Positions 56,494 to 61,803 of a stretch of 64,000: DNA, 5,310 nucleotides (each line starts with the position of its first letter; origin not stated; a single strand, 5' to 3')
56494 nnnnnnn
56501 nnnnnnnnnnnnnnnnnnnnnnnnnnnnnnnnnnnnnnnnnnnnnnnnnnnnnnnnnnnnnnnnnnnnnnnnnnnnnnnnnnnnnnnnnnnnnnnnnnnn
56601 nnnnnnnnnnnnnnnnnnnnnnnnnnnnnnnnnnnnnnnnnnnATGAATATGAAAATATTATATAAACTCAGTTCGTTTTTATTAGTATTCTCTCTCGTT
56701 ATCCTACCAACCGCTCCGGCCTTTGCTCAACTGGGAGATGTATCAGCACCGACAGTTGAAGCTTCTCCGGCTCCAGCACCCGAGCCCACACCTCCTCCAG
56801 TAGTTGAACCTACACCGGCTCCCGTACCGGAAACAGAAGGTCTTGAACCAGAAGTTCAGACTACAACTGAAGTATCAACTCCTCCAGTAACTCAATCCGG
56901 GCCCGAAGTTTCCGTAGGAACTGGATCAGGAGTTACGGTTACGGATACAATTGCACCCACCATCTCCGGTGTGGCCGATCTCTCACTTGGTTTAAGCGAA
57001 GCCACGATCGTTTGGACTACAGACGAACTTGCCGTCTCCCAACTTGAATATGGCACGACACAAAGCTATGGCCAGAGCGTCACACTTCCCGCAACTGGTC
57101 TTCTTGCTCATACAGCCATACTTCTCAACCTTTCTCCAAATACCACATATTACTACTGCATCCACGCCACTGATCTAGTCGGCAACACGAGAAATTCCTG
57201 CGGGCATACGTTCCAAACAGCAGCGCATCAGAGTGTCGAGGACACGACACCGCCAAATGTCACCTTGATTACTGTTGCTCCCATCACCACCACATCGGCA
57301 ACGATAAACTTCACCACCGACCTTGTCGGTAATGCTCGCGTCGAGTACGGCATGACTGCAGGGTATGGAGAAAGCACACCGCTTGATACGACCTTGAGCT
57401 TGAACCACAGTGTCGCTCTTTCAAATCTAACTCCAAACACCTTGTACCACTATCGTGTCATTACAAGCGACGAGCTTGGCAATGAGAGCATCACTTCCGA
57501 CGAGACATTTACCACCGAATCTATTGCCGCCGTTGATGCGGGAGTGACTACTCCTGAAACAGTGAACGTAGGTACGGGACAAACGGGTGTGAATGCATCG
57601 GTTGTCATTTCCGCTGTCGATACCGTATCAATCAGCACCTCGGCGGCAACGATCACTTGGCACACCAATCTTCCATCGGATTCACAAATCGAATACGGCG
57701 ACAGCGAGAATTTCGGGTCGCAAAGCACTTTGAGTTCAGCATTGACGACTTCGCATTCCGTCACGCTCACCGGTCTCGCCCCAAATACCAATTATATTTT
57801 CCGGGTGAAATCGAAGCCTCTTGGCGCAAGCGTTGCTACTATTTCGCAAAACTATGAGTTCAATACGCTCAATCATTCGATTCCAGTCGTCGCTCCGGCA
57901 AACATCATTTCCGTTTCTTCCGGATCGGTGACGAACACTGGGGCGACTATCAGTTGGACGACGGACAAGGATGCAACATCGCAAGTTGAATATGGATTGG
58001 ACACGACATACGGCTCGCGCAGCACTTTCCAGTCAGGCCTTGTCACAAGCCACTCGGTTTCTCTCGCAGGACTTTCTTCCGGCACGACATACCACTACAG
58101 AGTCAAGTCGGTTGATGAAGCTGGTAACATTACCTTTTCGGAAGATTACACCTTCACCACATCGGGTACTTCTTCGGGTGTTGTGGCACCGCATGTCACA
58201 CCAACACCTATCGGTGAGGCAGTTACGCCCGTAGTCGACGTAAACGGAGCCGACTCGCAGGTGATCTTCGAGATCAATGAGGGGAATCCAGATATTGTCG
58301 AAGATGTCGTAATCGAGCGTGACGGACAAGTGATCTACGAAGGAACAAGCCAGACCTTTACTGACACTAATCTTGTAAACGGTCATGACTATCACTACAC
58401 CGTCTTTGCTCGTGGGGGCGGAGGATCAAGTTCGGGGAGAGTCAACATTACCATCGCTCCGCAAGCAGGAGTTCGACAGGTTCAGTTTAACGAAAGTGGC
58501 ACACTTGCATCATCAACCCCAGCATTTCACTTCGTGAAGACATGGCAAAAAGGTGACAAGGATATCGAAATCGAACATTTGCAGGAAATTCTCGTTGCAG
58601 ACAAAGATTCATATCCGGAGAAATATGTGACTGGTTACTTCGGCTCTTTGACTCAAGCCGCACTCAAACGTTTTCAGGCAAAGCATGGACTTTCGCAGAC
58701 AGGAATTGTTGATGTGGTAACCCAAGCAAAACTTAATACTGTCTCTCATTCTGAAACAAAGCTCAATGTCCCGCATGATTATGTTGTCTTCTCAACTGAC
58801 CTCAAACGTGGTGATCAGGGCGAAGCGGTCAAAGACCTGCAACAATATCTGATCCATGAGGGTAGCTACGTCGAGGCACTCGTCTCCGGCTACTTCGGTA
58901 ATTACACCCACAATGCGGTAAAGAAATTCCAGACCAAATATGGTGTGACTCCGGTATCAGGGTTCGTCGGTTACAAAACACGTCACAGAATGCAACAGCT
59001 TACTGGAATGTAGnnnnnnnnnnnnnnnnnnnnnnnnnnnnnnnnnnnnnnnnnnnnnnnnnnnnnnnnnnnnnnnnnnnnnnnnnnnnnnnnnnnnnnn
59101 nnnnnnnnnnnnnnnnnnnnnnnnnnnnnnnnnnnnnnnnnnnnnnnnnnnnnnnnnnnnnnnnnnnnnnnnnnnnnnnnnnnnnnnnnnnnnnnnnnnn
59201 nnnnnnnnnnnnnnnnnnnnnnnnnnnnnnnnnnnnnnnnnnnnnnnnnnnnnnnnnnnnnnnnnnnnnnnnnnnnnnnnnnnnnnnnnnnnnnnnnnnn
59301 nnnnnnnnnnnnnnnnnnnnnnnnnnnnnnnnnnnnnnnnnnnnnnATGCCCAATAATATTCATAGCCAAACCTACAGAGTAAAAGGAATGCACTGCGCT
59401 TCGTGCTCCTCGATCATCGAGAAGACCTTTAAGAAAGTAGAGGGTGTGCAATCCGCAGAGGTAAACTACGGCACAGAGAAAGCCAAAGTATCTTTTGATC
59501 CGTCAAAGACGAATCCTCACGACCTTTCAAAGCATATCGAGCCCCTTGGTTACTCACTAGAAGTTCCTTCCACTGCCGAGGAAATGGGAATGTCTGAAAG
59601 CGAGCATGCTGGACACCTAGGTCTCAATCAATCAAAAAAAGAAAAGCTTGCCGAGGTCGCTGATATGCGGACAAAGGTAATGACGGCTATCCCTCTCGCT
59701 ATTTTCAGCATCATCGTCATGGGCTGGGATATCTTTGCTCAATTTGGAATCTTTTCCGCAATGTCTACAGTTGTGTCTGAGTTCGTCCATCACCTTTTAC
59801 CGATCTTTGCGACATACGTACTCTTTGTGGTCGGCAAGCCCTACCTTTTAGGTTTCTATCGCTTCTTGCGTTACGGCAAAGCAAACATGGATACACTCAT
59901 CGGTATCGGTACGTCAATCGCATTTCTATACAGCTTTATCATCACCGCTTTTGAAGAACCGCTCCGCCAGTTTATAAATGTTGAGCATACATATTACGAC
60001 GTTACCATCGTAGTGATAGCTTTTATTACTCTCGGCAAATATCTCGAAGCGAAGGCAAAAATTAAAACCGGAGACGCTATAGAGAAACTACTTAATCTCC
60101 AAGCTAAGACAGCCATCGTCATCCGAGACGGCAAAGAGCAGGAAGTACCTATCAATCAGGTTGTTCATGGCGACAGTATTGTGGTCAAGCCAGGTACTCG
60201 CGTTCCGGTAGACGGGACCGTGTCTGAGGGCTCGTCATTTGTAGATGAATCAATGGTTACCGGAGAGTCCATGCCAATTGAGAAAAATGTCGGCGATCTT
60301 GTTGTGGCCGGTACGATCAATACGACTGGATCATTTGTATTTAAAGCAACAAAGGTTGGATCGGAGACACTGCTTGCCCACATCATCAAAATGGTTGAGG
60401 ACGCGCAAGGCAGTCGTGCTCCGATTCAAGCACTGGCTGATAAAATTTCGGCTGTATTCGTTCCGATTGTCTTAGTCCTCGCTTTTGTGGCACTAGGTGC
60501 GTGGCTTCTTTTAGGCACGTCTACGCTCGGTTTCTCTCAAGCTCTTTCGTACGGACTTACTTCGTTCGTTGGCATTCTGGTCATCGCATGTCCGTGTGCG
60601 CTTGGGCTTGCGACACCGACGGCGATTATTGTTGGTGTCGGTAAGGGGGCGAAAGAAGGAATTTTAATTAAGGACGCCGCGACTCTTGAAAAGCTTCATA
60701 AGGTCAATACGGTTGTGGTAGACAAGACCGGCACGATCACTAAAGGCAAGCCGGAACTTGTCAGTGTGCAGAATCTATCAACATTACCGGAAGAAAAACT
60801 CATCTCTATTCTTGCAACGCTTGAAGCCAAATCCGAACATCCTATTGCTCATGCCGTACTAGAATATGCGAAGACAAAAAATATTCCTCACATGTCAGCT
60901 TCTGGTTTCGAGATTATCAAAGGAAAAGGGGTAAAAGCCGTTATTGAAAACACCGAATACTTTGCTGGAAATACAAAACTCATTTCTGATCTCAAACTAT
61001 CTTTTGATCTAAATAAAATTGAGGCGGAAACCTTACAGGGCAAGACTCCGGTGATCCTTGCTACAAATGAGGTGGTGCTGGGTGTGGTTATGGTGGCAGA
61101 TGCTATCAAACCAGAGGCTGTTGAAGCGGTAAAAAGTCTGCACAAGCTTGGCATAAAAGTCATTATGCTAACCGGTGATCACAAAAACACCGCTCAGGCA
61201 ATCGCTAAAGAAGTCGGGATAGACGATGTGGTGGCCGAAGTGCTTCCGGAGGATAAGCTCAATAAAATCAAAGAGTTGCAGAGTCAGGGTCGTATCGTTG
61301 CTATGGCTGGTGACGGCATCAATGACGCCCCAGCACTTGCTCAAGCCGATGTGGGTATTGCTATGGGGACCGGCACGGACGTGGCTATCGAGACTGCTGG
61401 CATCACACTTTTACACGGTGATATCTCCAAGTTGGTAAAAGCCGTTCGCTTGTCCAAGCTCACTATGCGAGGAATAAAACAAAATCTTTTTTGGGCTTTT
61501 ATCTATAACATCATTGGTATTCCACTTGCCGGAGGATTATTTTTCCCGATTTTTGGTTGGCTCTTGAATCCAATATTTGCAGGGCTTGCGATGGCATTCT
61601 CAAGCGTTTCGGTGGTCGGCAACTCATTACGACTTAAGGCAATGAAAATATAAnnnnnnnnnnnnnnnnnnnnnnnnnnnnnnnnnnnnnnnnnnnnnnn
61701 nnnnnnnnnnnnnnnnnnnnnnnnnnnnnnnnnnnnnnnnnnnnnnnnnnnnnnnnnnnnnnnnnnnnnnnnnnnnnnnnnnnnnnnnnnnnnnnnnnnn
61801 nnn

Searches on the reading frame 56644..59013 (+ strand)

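Call 7: search_protein_families(library=pfam, proteins=[window:56644-59013:+], max_evalue=0.001)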
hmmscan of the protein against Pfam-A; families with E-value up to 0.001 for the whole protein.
window:56644-59013:+ (789 aa): 9 families
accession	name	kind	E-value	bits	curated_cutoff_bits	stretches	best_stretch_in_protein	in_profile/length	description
PF16656.11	Pur_ac_phosph_N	-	1.3e-37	128.7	30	4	422-506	4-93/93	Purple acid Phosphatase, N-terminal domain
PF01471.23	PG_binding_1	-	6.4e-25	87.5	23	2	725-783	1-57/57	Putative peptidoglycan binding domain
PF00041.27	fn3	-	5.4e-20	71.8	25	2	428-503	10-82/84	Fibronectin type III domain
PF16655.11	PhoD_N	-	9.4e-11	42.6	30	0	424-490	3-79/90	PhoD-like phosphatase, N-terminal domain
PF25059.1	FN3_DSCAM-DSCAML_C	-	7.3e-09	36.3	39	0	467-516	42-89/89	DSCAM/DSCAML C-terminal Fn3-like domain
PF25788.1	Ig_Rha78A_N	-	4.9e-07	30.4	27.4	0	434-506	20-101/105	Rha78A-like, N-terminal immunoglobulin domain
PF25077.1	DUF7800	-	6e-07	30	27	0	428-489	12-71/89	Domain of unknown function (DUF7800)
PF24489.1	Ig_J_second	-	8.3e-05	23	27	0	526-596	16-84/105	Tip attachment protein J second Ig-like domain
PF22986.3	Fn3_ELFN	-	0.00066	20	27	0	160-178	53-71/85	ELFN1/ELFN2, fibronectin type-III domain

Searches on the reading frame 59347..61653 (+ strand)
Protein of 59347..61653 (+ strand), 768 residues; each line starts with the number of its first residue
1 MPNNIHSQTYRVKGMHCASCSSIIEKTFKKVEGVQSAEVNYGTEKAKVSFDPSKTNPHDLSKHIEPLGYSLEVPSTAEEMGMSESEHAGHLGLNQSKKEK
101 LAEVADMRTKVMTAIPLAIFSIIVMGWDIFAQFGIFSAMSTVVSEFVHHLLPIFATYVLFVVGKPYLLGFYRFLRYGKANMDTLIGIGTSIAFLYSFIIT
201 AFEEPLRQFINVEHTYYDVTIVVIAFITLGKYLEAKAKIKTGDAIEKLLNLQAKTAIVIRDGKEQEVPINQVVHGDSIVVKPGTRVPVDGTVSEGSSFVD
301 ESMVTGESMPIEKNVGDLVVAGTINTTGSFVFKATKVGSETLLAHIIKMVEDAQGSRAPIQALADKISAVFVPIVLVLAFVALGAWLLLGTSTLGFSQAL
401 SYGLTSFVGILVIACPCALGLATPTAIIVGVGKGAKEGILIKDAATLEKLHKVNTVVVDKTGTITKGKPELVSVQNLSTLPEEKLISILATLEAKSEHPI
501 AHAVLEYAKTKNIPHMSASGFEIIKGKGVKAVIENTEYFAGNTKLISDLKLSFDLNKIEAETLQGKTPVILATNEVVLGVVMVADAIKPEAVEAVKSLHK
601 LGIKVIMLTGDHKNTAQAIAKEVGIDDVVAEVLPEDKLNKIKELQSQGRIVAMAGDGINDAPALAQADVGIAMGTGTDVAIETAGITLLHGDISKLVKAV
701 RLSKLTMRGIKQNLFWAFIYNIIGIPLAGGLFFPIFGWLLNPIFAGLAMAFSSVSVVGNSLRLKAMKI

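Call 7: search_protein_families(library=pfam, proteins=[window:59347-61653:+], max_evalue=0.001)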
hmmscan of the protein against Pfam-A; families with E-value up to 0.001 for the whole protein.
window:59347-61653:+ (768 aa): 5 families
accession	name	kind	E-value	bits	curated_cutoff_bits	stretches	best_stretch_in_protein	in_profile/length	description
PF00122.25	E1-E2_ATPase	-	1.4e-58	197.8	28.1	1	251-436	2-180/181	E1-E2 ATPase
PF00702.32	Hydrolase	-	3.6e-35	122.5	26.4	1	454-668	2-191/191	haloacid dehalogenase-like hydrolase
PF00403.32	HMA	-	5.5e-17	62.4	24.8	1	9-69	1-61/62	Heavy-metal-associated domain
PF12710.13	HAD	-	2.9e-06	28.3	27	1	586-664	85-188/189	haloacid dehalogenase-like hydrolase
PF08282.18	Hydrolase_3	-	5.8e-06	26.7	20.9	0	643-685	198-240/255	haloacid dehalogenase-like hydrolase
